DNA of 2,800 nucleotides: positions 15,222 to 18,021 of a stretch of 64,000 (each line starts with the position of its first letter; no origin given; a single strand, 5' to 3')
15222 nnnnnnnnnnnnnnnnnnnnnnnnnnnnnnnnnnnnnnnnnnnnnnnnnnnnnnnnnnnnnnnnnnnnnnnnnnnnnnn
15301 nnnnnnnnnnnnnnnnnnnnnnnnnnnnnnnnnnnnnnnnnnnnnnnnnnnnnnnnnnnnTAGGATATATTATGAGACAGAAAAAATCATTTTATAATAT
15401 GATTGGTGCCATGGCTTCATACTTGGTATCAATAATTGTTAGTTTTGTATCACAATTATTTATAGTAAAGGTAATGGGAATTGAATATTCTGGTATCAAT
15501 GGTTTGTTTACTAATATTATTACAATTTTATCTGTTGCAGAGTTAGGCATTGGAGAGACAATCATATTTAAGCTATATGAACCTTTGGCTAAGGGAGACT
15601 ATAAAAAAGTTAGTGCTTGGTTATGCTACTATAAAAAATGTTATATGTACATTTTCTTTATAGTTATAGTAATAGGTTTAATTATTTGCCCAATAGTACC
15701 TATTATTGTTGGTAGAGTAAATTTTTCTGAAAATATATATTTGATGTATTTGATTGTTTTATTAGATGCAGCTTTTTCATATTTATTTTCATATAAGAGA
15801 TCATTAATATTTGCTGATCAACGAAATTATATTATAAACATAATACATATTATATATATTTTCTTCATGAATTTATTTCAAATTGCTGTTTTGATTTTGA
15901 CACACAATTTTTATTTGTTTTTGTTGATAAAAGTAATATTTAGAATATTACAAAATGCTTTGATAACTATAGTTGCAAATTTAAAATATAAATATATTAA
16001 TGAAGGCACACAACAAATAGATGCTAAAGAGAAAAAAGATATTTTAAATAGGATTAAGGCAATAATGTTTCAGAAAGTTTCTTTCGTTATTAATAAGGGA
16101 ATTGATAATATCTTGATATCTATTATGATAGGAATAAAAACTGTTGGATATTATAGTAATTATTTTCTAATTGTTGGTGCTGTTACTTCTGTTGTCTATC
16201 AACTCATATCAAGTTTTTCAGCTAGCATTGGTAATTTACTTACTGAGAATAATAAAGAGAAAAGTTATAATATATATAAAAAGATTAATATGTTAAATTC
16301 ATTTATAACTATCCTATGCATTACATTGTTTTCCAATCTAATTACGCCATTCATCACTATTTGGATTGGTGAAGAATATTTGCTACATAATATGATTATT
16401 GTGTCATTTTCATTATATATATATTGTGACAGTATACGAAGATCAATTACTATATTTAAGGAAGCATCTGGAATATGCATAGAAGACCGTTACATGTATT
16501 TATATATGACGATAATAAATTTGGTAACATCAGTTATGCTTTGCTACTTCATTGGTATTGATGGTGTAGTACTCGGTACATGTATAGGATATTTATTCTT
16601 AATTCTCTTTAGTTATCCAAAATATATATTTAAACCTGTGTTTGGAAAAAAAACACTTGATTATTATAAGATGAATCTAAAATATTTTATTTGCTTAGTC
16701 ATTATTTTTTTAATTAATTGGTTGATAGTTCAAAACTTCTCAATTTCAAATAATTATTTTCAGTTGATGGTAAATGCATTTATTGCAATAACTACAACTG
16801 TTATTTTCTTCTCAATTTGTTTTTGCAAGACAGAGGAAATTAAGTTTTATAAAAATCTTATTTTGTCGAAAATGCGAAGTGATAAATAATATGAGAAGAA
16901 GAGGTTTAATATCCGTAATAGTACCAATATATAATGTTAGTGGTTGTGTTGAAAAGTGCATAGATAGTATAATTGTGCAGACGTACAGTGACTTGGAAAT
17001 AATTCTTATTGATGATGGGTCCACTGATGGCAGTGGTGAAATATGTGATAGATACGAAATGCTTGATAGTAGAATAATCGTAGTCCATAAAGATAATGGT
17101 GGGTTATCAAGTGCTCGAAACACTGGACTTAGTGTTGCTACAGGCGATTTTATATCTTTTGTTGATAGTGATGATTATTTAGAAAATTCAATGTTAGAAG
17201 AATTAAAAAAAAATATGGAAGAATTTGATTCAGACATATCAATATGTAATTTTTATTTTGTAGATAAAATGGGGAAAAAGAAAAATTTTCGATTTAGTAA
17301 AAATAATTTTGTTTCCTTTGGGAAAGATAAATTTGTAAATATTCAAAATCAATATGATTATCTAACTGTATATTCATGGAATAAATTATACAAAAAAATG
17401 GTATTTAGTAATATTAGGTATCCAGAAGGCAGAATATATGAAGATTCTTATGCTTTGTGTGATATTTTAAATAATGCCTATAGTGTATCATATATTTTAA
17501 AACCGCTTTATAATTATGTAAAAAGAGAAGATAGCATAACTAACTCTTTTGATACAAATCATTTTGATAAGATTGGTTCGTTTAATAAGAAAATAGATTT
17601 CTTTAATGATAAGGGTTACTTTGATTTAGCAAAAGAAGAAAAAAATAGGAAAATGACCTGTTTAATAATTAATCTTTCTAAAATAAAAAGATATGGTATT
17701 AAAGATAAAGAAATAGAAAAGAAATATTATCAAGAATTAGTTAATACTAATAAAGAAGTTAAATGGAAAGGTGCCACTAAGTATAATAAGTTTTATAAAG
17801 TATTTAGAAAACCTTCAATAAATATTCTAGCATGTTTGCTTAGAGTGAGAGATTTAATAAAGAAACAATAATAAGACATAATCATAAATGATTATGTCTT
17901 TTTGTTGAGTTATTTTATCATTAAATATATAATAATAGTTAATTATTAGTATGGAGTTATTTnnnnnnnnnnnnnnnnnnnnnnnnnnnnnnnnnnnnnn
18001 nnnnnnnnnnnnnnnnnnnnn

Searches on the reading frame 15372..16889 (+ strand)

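Call 59: search_protein_families(library=padloc, proteins=[L172:6025-7413:+, L172:7612-9504:+, L005:4475-5494:+, L005:5496-6401:+, L005:6659-7186:+, L005:7621-7995:+, L005:8003-9004:+, L005:9077-9844:+, L008:2731-3744:+], max_evalue=0.001)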
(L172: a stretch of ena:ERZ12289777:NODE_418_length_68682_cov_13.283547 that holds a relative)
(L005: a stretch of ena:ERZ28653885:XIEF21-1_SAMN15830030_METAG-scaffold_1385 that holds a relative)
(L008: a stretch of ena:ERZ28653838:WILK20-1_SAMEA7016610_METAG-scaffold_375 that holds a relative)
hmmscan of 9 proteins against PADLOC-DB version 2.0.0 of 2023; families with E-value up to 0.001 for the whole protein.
L172:6025-7413:+ (462 aa): 63 families (the best 25 are shown)
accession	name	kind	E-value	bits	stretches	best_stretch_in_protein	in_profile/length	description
PDLC00289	PtuA1|PtuA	-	6.4e-31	105.8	1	4-334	3-306/404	AAA ATPase domain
PDLC00265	PtuA1|PtuA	-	1.3e-21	75.3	2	125-369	189-420/479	AAA ATPase domain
PDLC00283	PtuA1|PtuA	-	6.2e-19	66.4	1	151-337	185-360/448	AAA ATPase domain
PDLC04164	AriA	-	9.5e-19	65.9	1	159-326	88-242/253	-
PDLC02981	AriAB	-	2.9e-18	63.9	1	226-336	283-393/694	-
PDLC00266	PtuA1|PtuA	-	8e-18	62.9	1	223-343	288-402/483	AAA ATPase domain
PDLC00285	PtuA1|PtuA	-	4.7e-17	60.3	1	24-341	22-350/432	AAA ATPase domain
PDLC02980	AriA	-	8.2e-17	60.1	1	33-320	3-303/304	-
PDLC00274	PtuA1|PtuA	-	3.3e-15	54.3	1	215-337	249-365/438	AAA ATPase domain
PDLC00305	PtuA1|PtuA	-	5.3e-15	53.6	1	33-334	27-299/392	AAA ATPase domain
PDLC00273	PtuA1|PtuA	-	1e-14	52.4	1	219-337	174-286/375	AAA ATPase domain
PDLC00303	PtuA1|PtuA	-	2e-14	51.5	1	32-366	15-322/386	AAA ATPase domain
PDLC00271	PtuA1|PtuA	-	2.8e-14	51.5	1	23-331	18-332/421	AAA ATPase domain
PDLC04214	HEC-02A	-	5.5e-13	46.9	1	209-320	179-282/338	-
PDLC02979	AriA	-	1.1e-12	46.5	1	31-320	25-373/373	-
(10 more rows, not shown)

L172:7612-9504:+ (630 aa): 7 families
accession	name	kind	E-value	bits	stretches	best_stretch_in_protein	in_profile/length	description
PDLC04897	PDC-S06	-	1.2e-11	41.9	1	163-464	313-629/727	-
PDLC04135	mad3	-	5e-09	34.2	1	13-416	8-331/374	mads_3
PDLC03859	LmuB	-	3.9e-07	27.6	1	78-414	251-585/611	-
PDLC04889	PDC-S06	-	6.7e-05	19.6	1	208-455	272-523/693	-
PDLC04164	AriA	-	0.00038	18.1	0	288-408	112-231/253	-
PDLC04140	mad8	-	0.0006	17.4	0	24-408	20-231/314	mads_8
PDLC04896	PDC-S06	-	0.00094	15.9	1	369-464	525-617/732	-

L005:4475-5494:+ (339 aa): 2 families
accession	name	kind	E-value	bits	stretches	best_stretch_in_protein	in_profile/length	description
PDLC02928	NDT_II-A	-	7.2e-10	36.8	1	15-113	23-110/279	-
PDLC02930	NDT_II-A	-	0.0002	19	1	16-110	26-116/272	-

L005:5496-6401:+ (301 aa): 66 families (the best 25 are shown)
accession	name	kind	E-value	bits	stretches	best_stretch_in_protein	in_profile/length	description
PDLC02939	RT_II-A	-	9.4e-46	154.7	1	3-287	27-298/304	-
PDLC02941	RT_II-A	-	5.2e-41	138.8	1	3-279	39-291/309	-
PDLC02937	RT_I-B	-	4e-36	122.9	1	14-271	36-292/316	-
PDLC02943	RT_III-A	-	5e-36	122.2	1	8-282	53-314/322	-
PDLC02946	RT_III-A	-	5.2e-36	122.4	1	3-279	60-322/330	-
PDLC02942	RT_III-A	-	2.3e-35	120.3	1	4-283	69-334/341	-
PDLC02936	RT_I-A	-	2.6e-35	120.2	1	3-286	27-300/308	-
PDLC02938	RT_I-B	-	1.3e-32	111.3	1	5-285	28-293/332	-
PDLC02960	RT-Protease_XI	-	1.7e-29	101.2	1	3-222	32-247/506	single gene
PDLC03739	RT_Ec107-like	-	2.2e-29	100.8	1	3-274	35-295/307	retron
PDLC02952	RT_VI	-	2.5e-29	100.4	1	10-275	37-277/279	-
PDLC02956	RT_XIII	-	8.5e-29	98.9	2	113-281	267-420/469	-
PDLC02962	RT-TIR_XII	-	1.2e-28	98.3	1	3-222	40-256/478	single gene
PDLC02961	RT-TIR_XII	-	1.3e-28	98.1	1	4-221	43-257/475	single gene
PDLC02955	RT_X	-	1.5e-28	98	1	3-267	23-266/272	-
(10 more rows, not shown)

L005:6659-7186:+ (175 aa): 0 families

L005:7621-7995:+ (124 aa): 0 families

L005:8003-9004:+ (333 aa): 0 families

L005:9077-9844:+ (255 aa): 0 families

L008:2731-3744:+ (337 aa): 0 families

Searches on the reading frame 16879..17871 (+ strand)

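Call 59: search_protein_families(library=padloc, proteins=[L172:6025-7413:+, L172:7612-9504:+, L005:4475-5494:+, L005:5496-6401:+, L005:6659-7186:+, L005:7621-7995:+, L005:8003-9004:+, L005:9077-9844:+, L008:2731-3744:+], max_evalue=0.001)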
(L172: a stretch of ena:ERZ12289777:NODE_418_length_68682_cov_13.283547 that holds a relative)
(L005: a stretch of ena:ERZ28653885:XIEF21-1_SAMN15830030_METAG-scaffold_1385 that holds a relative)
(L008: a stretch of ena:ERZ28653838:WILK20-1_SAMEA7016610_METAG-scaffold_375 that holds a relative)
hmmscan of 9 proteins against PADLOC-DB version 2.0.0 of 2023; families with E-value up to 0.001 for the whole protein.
L172:6025-7413:+ (462 aa): 63 families (the best 25 are shown)
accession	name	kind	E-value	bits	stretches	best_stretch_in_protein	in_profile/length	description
PDLC00289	PtuA1|PtuA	-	6.4e-31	105.8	1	4-334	3-306/404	AAA ATPase domain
PDLC00265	PtuA1|PtuA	-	1.3e-21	75.3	2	125-369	189-420/479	AAA ATPase domain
PDLC00283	PtuA1|PtuA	-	6.2e-19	66.4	1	151-337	185-360/448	AAA ATPase domain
PDLC04164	AriA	-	9.5e-19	65.9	1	159-326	88-242/253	-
PDLC02981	AriAB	-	2.9e-18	63.9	1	226-336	283-393/694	-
PDLC00266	PtuA1|PtuA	-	8e-18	62.9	1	223-343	288-402/483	AAA ATPase domain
PDLC00285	PtuA1|PtuA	-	4.7e-17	60.3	1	24-341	22-350/432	AAA ATPase domain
PDLC02980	AriA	-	8.2e-17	60.1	1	33-320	3-303/304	-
PDLC00274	PtuA1|PtuA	-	3.3e-15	54.3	1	215-337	249-365/438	AAA ATPase domain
PDLC00305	PtuA1|PtuA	-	5.3e-15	53.6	1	33-334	27-299/392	AAA ATPase domain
PDLC00273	PtuA1|PtuA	-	1e-14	52.4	1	219-337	174-286/375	AAA ATPase domain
PDLC00303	PtuA1|PtuA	-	2e-14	51.5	1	32-366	15-322/386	AAA ATPase domain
PDLC00271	PtuA1|PtuA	-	2.8e-14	51.5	1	23-331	18-332/421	AAA ATPase domain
PDLC04214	HEC-02A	-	5.5e-13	46.9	1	209-320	179-282/338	-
PDLC02979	AriA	-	1.1e-12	46.5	1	31-320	25-373/373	-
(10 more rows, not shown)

L172:7612-9504:+ (630 aa): 7 families
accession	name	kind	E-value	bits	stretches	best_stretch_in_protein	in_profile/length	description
PDLC04897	PDC-S06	-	1.2e-11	41.9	1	163-464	313-629/727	-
PDLC04135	mad3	-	5e-09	34.2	1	13-416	8-331/374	mads_3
PDLC03859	LmuB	-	3.9e-07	27.6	1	78-414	251-585/611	-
PDLC04889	PDC-S06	-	6.7e-05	19.6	1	208-455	272-523/693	-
PDLC04164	AriA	-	0.00038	18.1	0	288-408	112-231/253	-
PDLC04140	mad8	-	0.0006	17.4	0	24-408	20-231/314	mads_8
PDLC04896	PDC-S06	-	0.00094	15.9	1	369-464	525-617/732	-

L005:4475-5494:+ (339 aa): 2 families
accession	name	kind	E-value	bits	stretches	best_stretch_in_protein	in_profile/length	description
PDLC02928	NDT_II-A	-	7.2e-10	36.8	1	15-113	23-110/279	-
PDLC02930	NDT_II-A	-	0.0002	19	1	16-110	26-116/272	-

L005:5496-6401:+ (301 aa): 66 families (the best 25 are shown)
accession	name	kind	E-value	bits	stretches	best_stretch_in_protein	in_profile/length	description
PDLC02939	RT_II-A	-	9.4e-46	154.7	1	3-287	27-298/304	-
PDLC02941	RT_II-A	-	5.2e-41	138.8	1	3-279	39-291/309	-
PDLC02937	RT_I-B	-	4e-36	122.9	1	14-271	36-292/316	-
PDLC02943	RT_III-A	-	5e-36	122.2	1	8-282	53-314/322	-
PDLC02946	RT_III-A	-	5.2e-36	122.4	1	3-279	60-322/330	-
PDLC02942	RT_III-A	-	2.3e-35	120.3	1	4-283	69-334/341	-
PDLC02936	RT_I-A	-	2.6e-35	120.2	1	3-286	27-300/308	-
PDLC02938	RT_I-B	-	1.3e-32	111.3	1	5-285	28-293/332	-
PDLC02960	RT-Protease_XI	-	1.7e-29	101.2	1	3-222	32-247/506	single gene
PDLC03739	RT_Ec107-like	-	2.2e-29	100.8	1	3-274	35-295/307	retron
PDLC02952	RT_VI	-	2.5e-29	100.4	1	10-275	37-277/279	-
PDLC02956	RT_XIII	-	8.5e-29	98.9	2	113-281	267-420/469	-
PDLC02962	RT-TIR_XII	-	1.2e-28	98.3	1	3-222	40-256/478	single gene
PDLC02961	RT-TIR_XII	-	1.3e-28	98.1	1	4-221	43-257/475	single gene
PDLC02955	RT_X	-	1.5e-28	98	1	3-267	23-266/272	-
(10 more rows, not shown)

L005:6659-7186:+ (175 aa): 0 families

L005:7621-7995:+ (124 aa): 0 families

L005:8003-9004:+ (333 aa): 0 families

L005:9077-9844:+ (255 aa): 0 families

L008:2731-3744:+ (337 aa): 0 families
